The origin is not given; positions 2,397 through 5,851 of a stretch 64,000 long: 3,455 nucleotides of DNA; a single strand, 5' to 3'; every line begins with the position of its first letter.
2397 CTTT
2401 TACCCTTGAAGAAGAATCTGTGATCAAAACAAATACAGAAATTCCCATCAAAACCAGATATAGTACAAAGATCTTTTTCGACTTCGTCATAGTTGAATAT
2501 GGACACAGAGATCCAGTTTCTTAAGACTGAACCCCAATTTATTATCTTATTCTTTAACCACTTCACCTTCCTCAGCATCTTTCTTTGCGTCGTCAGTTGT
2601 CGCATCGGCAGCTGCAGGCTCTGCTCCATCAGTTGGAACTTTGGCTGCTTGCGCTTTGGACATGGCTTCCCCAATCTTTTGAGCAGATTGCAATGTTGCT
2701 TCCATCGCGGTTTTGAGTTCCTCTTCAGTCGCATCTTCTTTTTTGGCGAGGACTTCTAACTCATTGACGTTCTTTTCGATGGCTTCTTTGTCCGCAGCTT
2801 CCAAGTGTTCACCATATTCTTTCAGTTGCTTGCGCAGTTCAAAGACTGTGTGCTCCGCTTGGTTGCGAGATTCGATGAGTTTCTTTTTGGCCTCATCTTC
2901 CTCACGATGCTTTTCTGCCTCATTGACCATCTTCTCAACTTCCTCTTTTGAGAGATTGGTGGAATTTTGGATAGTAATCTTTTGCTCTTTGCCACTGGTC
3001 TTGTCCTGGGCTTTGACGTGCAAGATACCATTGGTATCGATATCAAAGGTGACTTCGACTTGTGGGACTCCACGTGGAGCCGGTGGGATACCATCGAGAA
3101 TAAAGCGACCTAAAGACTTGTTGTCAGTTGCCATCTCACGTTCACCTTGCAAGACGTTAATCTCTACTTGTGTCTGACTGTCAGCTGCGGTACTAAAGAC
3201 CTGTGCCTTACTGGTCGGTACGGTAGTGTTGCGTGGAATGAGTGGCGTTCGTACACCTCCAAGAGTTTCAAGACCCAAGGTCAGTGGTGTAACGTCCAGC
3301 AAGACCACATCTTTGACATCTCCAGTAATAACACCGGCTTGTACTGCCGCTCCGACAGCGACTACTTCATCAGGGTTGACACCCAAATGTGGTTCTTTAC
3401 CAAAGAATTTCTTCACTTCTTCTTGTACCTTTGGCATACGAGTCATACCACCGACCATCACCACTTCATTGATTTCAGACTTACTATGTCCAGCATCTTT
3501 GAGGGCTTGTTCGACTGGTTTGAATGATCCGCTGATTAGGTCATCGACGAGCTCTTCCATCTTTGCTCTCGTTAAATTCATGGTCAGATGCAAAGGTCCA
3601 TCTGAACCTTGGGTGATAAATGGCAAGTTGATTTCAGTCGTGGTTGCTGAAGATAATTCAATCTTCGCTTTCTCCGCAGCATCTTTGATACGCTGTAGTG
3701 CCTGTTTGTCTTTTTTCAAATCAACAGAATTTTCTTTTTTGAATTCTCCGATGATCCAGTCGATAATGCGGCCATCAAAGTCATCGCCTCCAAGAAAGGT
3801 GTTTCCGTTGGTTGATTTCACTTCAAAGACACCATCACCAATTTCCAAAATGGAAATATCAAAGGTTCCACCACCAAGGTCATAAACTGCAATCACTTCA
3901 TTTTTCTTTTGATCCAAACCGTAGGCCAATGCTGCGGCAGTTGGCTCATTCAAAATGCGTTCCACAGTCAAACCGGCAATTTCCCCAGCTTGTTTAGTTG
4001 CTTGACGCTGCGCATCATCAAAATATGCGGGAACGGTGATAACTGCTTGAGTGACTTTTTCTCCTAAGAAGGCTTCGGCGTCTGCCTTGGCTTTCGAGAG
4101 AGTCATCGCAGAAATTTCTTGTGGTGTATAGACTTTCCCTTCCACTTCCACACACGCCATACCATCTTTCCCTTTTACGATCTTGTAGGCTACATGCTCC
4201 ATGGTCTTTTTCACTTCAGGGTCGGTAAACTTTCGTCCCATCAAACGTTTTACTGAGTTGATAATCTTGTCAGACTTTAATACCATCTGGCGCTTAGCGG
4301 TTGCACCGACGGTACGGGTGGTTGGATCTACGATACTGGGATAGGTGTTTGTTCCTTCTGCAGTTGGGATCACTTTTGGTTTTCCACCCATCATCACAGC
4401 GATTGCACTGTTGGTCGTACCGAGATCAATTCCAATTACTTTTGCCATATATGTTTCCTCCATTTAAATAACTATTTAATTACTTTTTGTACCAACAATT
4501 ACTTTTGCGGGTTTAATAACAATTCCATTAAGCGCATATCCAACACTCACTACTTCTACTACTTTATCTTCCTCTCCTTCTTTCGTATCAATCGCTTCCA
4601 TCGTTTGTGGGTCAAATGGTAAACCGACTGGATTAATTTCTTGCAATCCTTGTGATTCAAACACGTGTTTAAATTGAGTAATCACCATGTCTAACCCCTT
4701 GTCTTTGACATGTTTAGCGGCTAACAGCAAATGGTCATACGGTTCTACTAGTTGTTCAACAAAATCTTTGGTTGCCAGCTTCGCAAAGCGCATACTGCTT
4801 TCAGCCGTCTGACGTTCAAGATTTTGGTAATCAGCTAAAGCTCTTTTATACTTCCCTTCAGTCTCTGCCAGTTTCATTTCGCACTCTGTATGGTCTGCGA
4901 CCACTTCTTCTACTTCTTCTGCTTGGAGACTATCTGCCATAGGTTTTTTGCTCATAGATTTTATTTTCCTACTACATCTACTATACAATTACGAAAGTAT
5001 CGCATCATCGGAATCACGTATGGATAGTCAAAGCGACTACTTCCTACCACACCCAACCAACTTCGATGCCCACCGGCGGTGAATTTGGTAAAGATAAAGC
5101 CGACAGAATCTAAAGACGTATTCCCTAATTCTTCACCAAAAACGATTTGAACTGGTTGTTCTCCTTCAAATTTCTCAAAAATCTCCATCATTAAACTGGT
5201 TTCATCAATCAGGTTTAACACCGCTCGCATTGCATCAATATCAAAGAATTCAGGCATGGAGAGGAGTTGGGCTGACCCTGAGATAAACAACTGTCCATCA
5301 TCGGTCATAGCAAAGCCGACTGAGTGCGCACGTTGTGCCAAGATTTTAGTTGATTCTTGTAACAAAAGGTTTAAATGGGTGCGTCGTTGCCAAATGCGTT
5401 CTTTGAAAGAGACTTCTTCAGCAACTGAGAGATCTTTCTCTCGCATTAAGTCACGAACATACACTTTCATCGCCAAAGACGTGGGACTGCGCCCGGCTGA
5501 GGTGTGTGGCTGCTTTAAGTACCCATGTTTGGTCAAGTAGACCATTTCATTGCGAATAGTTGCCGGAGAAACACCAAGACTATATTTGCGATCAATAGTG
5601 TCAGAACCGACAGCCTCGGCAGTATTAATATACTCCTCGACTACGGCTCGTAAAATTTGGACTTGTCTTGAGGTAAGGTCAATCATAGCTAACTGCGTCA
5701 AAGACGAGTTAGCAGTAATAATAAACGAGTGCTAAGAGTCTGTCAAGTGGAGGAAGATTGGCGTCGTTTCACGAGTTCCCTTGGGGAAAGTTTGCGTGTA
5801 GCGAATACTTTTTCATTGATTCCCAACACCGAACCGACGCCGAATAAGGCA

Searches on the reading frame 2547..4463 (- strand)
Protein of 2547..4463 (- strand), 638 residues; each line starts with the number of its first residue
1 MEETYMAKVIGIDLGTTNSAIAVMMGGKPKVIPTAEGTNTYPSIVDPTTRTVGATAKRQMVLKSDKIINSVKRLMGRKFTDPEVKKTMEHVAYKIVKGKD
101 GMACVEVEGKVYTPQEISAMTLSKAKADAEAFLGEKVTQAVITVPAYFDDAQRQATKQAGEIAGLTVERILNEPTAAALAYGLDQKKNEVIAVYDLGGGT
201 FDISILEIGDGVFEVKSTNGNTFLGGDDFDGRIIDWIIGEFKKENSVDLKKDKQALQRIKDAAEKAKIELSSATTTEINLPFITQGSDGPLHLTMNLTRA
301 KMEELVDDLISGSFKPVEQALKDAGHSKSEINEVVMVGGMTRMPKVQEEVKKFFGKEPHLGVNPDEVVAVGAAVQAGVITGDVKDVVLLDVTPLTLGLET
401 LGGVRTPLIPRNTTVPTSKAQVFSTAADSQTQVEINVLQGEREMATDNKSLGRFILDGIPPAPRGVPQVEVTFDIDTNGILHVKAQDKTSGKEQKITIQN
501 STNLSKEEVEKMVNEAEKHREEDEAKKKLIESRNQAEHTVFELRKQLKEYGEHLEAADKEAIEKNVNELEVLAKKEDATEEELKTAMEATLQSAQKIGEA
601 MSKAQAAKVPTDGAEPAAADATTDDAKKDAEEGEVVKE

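Call 57: search_protein_families(library=pfam, proteins=[window:2547-4463:-], max_evalue=0.001)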
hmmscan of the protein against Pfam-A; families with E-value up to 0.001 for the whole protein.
window:2547-4463:- (638 aa): 2 families
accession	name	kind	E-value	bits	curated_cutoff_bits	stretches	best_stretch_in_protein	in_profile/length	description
PF00012.26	HSP70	-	5.7e-247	821.2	20.6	1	9-602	1-598/599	Hsp70 protein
PF06723.19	MreB_Mbl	-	4.5e-15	55.7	27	1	137-373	93-316/327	MreB/Mbl protein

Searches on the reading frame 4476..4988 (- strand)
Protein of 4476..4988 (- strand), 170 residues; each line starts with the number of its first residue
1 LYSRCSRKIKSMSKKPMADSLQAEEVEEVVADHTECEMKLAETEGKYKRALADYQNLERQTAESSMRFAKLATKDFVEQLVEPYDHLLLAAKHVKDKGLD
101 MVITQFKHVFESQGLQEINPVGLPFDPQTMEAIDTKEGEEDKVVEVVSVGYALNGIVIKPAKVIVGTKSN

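Call 57: search_protein_families(library=pfam, proteins=[window:4476-4988:-], max_evalue=0.001)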
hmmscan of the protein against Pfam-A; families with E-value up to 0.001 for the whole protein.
window:4476-4988:- (170 aa): 1 family
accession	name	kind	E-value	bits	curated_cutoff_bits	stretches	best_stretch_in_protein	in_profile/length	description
PF01025.24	GrpE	-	1.6e-30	106.4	25.8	1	21-166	8-164/165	GrpE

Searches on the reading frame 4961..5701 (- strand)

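Call 57: search_protein_families(library=pfam, proteins=[window:4961-5701:-], max_evalue=0.001)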
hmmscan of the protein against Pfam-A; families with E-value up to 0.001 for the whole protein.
window:4961-5701:- (246 aa): 2 families
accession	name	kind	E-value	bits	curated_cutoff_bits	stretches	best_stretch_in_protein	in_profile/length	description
PF01628.27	HrcA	-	2.6e-17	63.9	22.2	1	82-230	78-215/215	HrcA protein C terminal domain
PF03444.21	HrcA_DNA-bdg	-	0.00035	20.6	21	1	8-79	1-71/79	Winged helix-turn-helix transcription repressor, HrcA DNA-binding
